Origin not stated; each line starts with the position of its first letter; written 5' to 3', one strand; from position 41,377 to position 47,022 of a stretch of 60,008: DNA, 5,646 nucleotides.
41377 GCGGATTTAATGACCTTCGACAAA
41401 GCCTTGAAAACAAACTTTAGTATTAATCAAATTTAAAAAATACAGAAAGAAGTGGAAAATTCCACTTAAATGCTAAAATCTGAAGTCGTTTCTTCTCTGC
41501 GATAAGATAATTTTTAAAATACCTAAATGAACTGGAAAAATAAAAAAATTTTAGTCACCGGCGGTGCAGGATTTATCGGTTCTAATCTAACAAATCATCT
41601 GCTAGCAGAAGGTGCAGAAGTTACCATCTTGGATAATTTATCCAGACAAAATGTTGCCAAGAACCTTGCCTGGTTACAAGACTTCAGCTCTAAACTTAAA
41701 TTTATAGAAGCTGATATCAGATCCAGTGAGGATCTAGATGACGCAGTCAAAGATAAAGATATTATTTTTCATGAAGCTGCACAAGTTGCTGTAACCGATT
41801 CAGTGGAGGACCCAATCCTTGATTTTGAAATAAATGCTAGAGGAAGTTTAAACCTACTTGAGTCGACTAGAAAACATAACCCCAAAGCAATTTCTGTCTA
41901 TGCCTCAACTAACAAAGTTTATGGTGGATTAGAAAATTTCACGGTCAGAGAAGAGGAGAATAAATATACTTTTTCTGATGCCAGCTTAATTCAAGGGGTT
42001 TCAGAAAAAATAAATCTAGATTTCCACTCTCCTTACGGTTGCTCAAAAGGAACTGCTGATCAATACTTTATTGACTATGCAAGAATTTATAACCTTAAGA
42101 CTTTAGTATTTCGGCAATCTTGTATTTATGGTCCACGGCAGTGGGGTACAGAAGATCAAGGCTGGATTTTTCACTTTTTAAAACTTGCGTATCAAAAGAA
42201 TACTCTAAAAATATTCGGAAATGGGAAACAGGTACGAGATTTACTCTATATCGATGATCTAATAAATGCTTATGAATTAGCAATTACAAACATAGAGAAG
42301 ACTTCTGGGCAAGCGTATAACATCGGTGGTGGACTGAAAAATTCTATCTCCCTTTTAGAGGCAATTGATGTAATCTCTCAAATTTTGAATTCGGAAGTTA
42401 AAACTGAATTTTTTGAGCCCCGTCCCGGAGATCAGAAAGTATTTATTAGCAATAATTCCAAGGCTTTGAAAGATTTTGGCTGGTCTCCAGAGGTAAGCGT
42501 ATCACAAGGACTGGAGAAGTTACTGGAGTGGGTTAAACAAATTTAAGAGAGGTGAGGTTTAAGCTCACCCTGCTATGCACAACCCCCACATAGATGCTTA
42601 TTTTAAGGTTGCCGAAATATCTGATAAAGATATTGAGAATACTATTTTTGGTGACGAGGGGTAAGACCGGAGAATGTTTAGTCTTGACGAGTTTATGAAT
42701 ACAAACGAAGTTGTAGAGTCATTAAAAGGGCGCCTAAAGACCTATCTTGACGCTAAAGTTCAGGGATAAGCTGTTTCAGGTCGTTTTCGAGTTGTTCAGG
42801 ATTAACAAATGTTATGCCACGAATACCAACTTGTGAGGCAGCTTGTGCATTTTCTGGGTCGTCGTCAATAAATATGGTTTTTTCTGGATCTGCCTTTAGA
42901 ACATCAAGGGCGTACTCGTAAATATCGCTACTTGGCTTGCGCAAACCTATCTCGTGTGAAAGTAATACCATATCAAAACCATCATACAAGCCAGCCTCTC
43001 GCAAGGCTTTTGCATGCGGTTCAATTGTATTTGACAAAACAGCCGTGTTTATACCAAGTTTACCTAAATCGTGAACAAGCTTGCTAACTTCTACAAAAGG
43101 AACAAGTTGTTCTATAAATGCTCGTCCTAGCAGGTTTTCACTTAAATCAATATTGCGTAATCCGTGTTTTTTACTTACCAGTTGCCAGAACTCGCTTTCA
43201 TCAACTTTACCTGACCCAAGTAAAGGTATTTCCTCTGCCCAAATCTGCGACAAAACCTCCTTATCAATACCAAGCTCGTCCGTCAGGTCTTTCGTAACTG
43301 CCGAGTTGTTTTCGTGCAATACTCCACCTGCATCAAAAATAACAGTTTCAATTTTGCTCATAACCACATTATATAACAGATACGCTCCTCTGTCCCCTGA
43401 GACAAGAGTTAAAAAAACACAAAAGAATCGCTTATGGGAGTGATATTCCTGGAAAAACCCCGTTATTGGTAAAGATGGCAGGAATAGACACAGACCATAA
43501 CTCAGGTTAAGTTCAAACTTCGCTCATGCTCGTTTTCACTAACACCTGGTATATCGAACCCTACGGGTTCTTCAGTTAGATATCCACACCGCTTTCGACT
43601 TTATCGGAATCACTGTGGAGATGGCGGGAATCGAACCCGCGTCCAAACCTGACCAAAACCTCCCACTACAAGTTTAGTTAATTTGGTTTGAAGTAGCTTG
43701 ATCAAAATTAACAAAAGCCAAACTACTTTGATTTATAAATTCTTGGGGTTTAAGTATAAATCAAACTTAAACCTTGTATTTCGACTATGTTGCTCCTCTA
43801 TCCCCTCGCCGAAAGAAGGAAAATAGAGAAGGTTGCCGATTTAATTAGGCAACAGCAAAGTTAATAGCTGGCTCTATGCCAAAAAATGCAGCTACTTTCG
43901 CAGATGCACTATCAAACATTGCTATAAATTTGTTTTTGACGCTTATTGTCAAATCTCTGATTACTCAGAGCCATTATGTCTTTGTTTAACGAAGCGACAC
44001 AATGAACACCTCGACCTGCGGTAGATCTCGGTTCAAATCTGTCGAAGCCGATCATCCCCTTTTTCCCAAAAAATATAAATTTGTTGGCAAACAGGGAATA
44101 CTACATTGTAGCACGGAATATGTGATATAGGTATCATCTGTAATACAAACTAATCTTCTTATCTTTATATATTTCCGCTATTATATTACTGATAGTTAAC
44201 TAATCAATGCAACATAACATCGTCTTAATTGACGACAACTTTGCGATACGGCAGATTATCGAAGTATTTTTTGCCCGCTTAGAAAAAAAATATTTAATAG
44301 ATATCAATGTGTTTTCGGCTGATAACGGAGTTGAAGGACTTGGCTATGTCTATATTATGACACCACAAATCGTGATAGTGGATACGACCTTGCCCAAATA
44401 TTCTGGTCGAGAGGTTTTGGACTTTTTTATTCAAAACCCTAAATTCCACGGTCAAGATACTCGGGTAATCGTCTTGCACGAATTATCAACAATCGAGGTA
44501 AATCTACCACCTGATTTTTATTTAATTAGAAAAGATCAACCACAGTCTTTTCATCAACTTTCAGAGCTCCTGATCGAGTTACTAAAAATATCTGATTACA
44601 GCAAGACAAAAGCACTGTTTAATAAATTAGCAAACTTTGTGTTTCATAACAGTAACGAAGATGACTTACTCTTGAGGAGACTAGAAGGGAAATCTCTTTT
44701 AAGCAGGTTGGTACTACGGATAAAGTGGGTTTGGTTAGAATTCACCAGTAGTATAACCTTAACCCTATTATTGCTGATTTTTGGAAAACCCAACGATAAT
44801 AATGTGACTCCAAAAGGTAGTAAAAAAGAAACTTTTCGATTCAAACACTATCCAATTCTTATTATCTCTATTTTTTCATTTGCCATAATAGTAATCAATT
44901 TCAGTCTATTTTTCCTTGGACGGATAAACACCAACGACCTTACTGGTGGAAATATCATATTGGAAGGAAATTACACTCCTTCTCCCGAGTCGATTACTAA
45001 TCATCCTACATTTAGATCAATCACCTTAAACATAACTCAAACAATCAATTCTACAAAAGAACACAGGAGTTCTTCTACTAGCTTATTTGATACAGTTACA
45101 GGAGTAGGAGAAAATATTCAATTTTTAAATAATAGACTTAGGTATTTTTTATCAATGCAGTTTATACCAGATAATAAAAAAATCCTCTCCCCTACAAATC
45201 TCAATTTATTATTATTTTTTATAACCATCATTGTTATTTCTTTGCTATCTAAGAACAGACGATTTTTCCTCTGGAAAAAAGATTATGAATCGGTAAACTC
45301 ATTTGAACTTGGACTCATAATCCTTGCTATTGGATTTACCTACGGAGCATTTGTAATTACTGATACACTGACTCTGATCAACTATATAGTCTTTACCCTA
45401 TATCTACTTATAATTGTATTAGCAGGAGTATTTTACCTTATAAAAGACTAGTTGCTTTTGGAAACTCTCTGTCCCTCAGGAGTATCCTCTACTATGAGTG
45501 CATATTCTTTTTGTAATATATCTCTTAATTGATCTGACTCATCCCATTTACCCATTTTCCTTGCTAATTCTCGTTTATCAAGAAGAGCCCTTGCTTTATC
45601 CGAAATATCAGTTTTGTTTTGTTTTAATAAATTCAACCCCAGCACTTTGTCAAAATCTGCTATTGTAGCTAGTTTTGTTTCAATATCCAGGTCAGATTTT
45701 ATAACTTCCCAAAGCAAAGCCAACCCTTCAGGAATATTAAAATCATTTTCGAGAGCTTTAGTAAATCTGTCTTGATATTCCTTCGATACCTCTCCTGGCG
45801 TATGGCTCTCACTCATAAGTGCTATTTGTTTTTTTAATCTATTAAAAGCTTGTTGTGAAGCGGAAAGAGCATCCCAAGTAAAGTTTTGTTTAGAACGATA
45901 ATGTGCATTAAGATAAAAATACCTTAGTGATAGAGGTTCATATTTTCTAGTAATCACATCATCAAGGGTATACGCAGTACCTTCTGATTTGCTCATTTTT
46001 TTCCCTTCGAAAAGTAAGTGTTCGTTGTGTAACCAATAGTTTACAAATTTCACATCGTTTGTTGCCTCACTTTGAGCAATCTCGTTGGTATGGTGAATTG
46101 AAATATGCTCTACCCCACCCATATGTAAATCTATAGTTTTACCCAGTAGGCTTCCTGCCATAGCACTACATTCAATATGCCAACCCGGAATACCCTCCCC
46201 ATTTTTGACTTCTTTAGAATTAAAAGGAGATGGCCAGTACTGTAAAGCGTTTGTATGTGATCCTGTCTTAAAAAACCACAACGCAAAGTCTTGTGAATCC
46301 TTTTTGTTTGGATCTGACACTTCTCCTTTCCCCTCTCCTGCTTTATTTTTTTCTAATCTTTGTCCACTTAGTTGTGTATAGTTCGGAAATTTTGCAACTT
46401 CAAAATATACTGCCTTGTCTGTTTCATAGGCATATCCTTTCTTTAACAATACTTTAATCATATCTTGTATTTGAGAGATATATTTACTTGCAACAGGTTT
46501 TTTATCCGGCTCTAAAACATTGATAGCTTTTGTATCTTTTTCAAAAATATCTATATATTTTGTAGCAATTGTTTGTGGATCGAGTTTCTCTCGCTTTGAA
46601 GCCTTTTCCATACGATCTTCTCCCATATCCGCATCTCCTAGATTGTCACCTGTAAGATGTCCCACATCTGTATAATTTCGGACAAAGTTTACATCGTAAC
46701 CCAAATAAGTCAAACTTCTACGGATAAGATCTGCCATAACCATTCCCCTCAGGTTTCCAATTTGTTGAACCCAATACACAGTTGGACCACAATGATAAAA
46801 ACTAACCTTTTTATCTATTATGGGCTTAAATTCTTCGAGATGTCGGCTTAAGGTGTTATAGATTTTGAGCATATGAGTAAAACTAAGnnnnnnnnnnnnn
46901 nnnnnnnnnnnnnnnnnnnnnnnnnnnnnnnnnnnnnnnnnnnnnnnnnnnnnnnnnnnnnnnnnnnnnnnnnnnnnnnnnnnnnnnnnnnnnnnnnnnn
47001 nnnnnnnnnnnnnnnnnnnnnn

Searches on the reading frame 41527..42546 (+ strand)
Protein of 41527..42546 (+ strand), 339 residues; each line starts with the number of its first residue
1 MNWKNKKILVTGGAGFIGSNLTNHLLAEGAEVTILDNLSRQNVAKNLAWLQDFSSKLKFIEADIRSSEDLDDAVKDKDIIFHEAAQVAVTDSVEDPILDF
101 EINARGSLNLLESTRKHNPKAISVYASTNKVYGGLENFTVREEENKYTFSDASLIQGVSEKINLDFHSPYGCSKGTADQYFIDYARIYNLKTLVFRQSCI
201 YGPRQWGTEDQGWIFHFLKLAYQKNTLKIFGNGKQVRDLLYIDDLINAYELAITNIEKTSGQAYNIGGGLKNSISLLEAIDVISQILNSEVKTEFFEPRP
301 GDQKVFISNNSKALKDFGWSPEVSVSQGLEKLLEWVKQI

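Call 83: search_protein_families(library=pfam, proteins=[window:41527-42546:+], max_evalue=0.001)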
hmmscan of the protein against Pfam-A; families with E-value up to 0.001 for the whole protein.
window:41527-42546:+ (339 aa): 10 families
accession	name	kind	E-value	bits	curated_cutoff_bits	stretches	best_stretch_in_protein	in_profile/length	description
PF01370.27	Epimerase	-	2.2e-50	171.8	20.9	1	8-267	1-240/240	NAD dependent epimerase/dehydratase family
PF16363.11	GDP_Man_Dehyd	-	5.9e-49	167.8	27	1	9-331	1-331/332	GDP-mannose 4,6 dehydratase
PF01073.25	3Beta_HSD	-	3.7e-20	72.5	22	1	9-259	1-235/280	3-beta hydroxysteroid dehydrogenase/isomerase family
PF07993.18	NAD_binding_4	-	4.2e-18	65.9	20.1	1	10-248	1-257/258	Male sterility protein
PF04321.23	RmlD_sub_bind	-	2.9e-12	46.7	27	1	7-230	2-176/287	RmlD substrate binding domain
PF02719.21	Polysacc_synt_2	-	1.9e-09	37.5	20.2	1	8-131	1-131/293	Polysaccharide biosynthesis protein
PF00106.31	adh_short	-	3.1e-07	30.5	26.6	1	6-75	1-69/195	short chain dehydrogenase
PF08659.16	KR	-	2.4e-06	28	22.6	1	8-78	3-76/180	KR domain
PF13460.12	NAD_binding_10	-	2.1e-05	24.9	27.2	1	12-88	1-72/184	NAD(P)H-binding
PF05368.20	NmrA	-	0.00067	19.8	27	0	5-85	2-78/298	NmrA-like family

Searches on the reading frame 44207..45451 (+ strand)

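Call 6: search_protein_families(library=pfam, proteins=[window:44207-45451:+], max_evalue=0.001)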
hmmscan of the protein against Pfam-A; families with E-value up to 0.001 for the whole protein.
window:44207-45451:+ (414 aa): 1 family
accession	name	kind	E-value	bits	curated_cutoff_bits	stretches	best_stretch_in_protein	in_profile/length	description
PF00072.30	Response_reg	-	3.9e-06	27.4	30.2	1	5-90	1-76/111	Response regulator receiver domain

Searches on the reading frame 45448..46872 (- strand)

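Call 6: search_protein_families(library=pfam, proteins=[window:45448-46872:-], max_evalue=0.001)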
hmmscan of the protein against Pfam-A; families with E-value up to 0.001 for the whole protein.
window:45448-46872:- (474 aa): 5 families
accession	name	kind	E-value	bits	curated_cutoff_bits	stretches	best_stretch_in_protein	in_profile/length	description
PF01406.26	tRNA-synt_1e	-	1.1e-82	278.3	27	1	15-339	2-299/301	tRNA synthetases class I (C) catalytic domain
PF09334.17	tRNA-synt_1g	-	9.2e-11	41.6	20.1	1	257-337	292-372/391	tRNA synthetases class I (M)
PF01921.24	tRNA-synt_1f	-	2.2e-07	30.6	27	1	286-354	275-341/360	tRNA synthetases class I (K)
PF23493.1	CysS_C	-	0.0001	22.8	23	1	422-468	3-48/51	Cysteinyl-tRNA ligase anticodon binding domain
PF09190.17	DALR_2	-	0.00015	22.7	22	0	369-392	1-24/57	DALR domain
